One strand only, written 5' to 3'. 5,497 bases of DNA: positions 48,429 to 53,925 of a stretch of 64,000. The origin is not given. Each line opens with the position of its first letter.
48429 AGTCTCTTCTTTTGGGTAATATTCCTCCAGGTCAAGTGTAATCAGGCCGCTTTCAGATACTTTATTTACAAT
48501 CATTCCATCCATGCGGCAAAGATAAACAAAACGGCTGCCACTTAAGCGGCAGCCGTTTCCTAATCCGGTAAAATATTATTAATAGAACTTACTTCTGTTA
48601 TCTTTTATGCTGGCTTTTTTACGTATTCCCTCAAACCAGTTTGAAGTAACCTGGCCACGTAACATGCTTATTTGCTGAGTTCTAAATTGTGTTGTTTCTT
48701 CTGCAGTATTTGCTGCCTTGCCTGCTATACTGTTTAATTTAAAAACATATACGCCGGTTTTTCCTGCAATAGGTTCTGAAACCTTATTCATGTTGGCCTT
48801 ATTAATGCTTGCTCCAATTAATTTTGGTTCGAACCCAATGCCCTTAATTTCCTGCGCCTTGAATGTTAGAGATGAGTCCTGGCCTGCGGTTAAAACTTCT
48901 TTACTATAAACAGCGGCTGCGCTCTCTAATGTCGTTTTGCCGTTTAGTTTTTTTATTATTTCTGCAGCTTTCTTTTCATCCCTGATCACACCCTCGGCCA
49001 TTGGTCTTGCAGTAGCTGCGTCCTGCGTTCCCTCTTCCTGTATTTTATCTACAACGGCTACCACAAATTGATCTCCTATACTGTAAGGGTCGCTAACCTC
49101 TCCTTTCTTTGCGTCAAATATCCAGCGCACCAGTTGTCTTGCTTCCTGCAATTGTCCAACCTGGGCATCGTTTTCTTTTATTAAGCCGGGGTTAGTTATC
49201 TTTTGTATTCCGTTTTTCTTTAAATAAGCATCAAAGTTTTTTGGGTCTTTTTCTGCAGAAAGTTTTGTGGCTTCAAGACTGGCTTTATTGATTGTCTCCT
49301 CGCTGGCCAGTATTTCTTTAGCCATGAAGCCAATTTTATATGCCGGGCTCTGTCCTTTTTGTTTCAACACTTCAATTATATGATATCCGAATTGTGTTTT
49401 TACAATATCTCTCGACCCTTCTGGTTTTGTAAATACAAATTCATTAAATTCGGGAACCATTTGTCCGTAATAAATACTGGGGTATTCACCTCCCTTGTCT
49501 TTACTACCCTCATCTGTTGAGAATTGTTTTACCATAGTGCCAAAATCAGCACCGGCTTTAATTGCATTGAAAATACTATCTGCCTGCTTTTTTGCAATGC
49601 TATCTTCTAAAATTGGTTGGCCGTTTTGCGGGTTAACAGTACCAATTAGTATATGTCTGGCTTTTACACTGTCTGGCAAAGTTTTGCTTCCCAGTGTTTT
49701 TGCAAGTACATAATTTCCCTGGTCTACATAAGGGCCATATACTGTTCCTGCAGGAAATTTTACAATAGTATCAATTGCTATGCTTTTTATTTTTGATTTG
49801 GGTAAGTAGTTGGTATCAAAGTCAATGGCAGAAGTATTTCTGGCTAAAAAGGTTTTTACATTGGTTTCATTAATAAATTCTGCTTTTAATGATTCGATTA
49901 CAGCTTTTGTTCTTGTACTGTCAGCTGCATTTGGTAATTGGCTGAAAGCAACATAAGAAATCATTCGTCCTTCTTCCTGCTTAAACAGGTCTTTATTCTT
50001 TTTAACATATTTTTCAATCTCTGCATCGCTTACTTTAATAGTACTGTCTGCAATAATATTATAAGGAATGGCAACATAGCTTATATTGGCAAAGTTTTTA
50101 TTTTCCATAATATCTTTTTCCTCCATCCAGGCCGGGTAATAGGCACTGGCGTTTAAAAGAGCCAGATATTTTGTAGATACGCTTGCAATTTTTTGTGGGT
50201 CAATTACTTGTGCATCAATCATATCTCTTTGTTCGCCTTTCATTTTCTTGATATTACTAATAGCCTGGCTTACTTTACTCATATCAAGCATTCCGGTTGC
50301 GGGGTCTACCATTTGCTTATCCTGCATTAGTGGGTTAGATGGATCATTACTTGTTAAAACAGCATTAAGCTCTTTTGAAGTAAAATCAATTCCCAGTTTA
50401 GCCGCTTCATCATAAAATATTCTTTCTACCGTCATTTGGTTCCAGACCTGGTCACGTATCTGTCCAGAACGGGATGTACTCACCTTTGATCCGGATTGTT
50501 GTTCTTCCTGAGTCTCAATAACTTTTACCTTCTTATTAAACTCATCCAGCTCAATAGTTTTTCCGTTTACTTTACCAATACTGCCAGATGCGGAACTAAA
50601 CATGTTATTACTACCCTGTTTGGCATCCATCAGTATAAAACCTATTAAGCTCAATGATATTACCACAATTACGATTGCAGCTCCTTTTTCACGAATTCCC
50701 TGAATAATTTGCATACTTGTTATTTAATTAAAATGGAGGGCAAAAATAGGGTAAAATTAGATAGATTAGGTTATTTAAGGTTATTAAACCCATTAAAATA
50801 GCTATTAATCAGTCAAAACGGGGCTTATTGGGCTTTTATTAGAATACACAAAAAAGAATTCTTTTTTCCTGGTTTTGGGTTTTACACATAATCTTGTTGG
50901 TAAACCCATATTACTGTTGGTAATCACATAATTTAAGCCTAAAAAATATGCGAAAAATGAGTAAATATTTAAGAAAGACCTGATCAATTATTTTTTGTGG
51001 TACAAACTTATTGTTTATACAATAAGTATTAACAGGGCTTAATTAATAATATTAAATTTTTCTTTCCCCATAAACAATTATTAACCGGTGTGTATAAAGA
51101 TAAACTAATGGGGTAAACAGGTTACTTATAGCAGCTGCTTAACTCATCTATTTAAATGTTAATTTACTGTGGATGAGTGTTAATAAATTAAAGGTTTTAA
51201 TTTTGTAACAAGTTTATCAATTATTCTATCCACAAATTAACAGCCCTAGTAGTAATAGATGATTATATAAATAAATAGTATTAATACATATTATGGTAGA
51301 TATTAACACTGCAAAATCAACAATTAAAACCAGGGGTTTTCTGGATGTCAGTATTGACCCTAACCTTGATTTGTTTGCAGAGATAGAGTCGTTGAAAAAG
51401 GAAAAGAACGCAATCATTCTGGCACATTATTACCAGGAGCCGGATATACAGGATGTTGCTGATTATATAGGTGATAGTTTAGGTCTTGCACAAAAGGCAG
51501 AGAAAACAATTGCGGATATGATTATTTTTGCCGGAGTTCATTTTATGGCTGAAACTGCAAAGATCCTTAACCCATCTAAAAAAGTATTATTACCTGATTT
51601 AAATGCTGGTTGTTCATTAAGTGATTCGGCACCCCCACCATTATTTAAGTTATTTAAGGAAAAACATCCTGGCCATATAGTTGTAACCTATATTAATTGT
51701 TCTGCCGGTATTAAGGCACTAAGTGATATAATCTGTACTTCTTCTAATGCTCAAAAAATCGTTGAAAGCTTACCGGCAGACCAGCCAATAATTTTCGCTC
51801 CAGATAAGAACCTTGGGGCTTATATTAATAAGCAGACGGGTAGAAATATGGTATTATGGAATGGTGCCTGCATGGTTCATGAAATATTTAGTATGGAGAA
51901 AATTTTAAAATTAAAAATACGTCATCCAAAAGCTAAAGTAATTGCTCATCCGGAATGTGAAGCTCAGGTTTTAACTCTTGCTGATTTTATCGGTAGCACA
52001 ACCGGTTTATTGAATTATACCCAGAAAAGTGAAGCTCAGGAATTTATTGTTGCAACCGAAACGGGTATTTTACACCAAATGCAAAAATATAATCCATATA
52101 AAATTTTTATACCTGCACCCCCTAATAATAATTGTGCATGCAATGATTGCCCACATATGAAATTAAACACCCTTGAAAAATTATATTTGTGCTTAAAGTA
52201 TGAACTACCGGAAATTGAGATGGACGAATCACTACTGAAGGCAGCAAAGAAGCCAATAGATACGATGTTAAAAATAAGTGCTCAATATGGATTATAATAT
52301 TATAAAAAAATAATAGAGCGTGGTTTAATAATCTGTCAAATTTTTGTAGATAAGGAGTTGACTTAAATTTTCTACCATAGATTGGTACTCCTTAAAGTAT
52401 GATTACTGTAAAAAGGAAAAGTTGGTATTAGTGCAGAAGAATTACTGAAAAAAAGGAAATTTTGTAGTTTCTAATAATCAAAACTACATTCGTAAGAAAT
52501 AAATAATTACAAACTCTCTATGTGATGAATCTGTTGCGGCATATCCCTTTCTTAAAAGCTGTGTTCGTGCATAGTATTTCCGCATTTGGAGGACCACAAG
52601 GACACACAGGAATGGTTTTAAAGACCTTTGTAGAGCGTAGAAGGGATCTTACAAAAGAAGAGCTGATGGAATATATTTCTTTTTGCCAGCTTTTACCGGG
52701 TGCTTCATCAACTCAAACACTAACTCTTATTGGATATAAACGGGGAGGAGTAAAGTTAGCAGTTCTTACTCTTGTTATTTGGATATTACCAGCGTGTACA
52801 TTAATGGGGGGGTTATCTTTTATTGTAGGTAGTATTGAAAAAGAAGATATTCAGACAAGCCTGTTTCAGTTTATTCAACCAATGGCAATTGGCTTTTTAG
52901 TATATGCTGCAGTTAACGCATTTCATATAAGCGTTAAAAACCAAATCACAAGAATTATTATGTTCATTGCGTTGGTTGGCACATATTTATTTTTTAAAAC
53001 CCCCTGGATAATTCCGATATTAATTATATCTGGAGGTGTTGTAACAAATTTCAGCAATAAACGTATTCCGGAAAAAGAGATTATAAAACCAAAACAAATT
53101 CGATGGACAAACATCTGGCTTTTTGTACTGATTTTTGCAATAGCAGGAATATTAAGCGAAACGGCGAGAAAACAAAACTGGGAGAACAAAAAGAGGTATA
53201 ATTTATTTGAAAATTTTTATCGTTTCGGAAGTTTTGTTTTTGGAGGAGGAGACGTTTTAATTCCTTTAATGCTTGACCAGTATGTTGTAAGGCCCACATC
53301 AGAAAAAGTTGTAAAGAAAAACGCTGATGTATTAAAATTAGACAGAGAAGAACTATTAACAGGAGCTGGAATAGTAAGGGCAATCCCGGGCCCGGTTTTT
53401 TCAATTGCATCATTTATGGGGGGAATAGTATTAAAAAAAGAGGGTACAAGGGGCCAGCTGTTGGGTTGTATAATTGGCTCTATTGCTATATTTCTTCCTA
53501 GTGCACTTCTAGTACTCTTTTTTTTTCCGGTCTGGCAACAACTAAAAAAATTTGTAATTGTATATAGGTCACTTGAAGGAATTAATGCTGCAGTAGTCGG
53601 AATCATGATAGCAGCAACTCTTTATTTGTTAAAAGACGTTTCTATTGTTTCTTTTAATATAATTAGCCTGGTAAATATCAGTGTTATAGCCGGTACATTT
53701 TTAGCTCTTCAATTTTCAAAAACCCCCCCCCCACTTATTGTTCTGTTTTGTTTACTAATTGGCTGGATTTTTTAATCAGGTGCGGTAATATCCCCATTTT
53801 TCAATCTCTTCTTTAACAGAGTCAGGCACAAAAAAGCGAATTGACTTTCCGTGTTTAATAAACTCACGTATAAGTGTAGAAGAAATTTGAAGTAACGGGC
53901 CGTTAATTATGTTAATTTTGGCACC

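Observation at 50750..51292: Probable oriC between ppiD and nadA, unlinked to dnaA, with a near-textbook DnaA-trio unwinding module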

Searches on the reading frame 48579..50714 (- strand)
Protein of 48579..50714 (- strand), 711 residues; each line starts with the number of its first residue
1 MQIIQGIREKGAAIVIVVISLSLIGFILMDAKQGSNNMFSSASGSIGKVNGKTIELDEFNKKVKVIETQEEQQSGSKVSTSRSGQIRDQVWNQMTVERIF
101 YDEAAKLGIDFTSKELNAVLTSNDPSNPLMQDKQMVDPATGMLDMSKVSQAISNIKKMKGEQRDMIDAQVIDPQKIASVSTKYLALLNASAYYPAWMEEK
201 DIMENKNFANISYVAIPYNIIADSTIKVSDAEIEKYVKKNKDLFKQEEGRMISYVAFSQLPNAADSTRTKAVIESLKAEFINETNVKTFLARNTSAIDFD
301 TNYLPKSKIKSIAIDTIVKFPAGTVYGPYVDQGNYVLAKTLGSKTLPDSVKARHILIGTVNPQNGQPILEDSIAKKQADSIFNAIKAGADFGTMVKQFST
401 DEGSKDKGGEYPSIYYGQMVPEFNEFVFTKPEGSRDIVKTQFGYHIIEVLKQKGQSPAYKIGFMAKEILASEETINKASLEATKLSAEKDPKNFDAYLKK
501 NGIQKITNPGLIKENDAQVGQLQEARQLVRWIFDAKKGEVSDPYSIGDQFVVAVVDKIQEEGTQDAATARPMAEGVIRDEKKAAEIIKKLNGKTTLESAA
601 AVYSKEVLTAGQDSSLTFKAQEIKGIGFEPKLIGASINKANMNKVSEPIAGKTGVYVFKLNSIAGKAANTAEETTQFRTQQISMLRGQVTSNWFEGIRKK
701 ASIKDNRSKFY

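Call 10: search_protein_families(library=pfam, proteins=[window:48579-50714:-])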
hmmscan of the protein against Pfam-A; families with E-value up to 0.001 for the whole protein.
window:48579-50714:- (711 aa): 5 families
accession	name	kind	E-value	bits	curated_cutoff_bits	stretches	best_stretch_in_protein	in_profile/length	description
PF13616.12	Rotamase_3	-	9.2e-33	113.7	22.5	1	336-453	2-116/116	PPIC-type PPIASE domain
PF13623.11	SurA_N_2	-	7.5e-29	100.9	28.5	1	4-151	1-144/145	SurA-like N-terminal domain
PF13145.12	Rotamase_2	-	2.8e-22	80.2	27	3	481-571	38-121/121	PPIC-type PPIASE domain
PF00639.27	Rotamase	-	3.8e-21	76.3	21.7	1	354-449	1-95/97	PPIC-type PPIASE domain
PF13624.11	SurA_N_3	-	2.4e-13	50.7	27.2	1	7-123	5-120/162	SurA-like N-terminal domain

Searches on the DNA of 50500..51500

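Call 42: search_rna_families(source=window, start=50500, end=51500, threshold=evalue, max_evalue=1)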
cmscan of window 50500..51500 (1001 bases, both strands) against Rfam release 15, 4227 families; matches with E-value up to 1: 1.
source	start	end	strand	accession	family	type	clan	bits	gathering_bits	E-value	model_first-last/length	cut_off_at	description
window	51023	51122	+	RF01627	ceN36-1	Gene; snRNA; snoRNA; HACA-box;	-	21.1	48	0.38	1-130/130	no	Nematode snoRNA ceN36-1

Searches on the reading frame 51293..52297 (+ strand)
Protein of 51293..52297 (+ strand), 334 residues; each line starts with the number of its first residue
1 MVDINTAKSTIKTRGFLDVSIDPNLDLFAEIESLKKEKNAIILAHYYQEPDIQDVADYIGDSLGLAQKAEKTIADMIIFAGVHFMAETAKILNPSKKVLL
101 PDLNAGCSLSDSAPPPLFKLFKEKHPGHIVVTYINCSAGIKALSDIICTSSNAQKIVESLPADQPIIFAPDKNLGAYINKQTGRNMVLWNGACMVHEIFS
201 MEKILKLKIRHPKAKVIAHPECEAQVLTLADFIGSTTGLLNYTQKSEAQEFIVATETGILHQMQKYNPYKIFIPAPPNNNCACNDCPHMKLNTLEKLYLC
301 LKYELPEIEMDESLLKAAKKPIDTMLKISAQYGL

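Call 10: search_protein_families(library=pfam, proteins=[window:51293-52297:+])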
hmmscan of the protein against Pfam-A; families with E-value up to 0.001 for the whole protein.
window:51293-52297:+ (334 aa): 1 family
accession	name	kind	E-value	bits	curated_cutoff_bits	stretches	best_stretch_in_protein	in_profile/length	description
PF02445.21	NadA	-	4.5e-123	410.5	27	1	30-327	2-295/295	Quinolinate synthetase A protein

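Call 12: find_related_loci(query=window:51293-52297:+, collection=genome_contigs, flank=6000)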
Query window:51293-52297:+ (334 aa) in genome_contigs; peptide patterns used: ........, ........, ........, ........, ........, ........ (x = any residue, [..] = any of these).
600 stretches matched a pattern (row limit reached: there are more); 598 encode a relative of the query (tblastn E <= 1e-3); the best 80 are kept; 80 distinct loci.
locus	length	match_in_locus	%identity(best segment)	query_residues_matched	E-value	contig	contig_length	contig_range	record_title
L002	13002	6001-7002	85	1-334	0e+0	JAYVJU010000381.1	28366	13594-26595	MAG: Ferruginibacter sp. isolate GL53_Down_metabinner_17 GL53_Down_metabinner_17_380, whole genome shotgun sequence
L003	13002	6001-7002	85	1-334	0e+0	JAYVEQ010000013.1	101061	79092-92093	MAG: Chitinophagaceae bacterium isolate GL35_DN_metabinner_2 GL35_DN_metabinner_2_12, whole genome shotgun sequence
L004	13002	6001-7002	84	1-334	0e+0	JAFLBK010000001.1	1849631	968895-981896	MAG: Chitinophagales bacterium isolate UWPOB_CHIT4 gnl_X_JKDHLFFA_1, whole genome shotgun sequence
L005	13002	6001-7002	84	1-334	0e+0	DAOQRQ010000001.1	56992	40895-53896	MAG TPA_asm: Ferruginibacter sp. isolate AMR_MDS_1188 NODE_229_length_56992_cov_6.724485, whole genome shotgun sequence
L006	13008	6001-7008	82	1-334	0e+0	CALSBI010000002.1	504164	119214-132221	MAG: Chitinophaga pinensis isolate JJ-MIR1-432-2-mx-bin679 genome assembly, contig: JJ-MIR1-432-C3, whole genome shotgun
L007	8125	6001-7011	82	1-334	0e+0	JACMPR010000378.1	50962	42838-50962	MAG: Ferruginibacter sp. isolate LF-bin-355 FL-bin-355-contig-k141_2741306, whole genome shotgun sequence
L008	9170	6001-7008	81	1-334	0e+0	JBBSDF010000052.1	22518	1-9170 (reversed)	MAG: Chitinophagales bacterium isolate metawrap_la6_71 metawrap_la6_71_K_686507_L_22518_cov_15.3334, whole genome shotgu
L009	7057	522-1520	81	1-330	0e+0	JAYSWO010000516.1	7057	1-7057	MAG: Ferruginibacter sp. isolate GFS_12961 GFS_12961_515, whole genome shotgun sequence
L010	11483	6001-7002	79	1-334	0e+0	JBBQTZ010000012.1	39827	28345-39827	MAG: Chitinophagales bacterium isolate Co_metawrap_1870 Cmw_1870_k141_16724801_length_39827_cov_15.9071, whole genome sh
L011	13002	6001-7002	79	1-334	0e+0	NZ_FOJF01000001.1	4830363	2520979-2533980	Chitinophaga sp. YR573, whole genome shotgun sequence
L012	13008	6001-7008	79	1-334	0e+0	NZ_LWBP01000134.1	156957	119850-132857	Niastella populi strain CCTCC AB 208238 contig22, whole genome shotgun sequence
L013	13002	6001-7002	79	1-334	0e+0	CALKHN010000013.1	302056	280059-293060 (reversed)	MAG TPA_asm: uncultured Sphingobacteriales bacterium isolate SRR3997478_bin.92_CONCOCT_v1.1_MAG genome assembly, contig:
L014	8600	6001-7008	78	1-334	3e-179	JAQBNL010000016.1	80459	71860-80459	MAG: Chitinophagaceae bacterium isolate RYN_292 scaffold_5905500, whole genome shotgun sequence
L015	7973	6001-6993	77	4-334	1e-179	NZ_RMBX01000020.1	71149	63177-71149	Chitinophaga barathri strain YLT18 NODE_20_length_71149_cov_63.199699, whole genome shotgun sequence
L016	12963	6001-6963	81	14-334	3e-179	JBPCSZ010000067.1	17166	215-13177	MAG: Chitinophagaceae bacterium S1Ck117_857144_flag_0_multi_20.0000_len_17166, whole genome shotgun sequence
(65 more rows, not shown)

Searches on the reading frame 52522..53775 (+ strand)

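Call 10: search_protein_families(library=pfam, proteins=[window:52522-53775:+])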
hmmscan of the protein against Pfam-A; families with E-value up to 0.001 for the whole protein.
window:52522-53775:+ (417 aa): 1 family
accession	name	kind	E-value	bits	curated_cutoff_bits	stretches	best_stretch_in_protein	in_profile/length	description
PF02417.20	Chromate_transp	-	5.9e-54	183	28.6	2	13-173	6-163/166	Chromate transporter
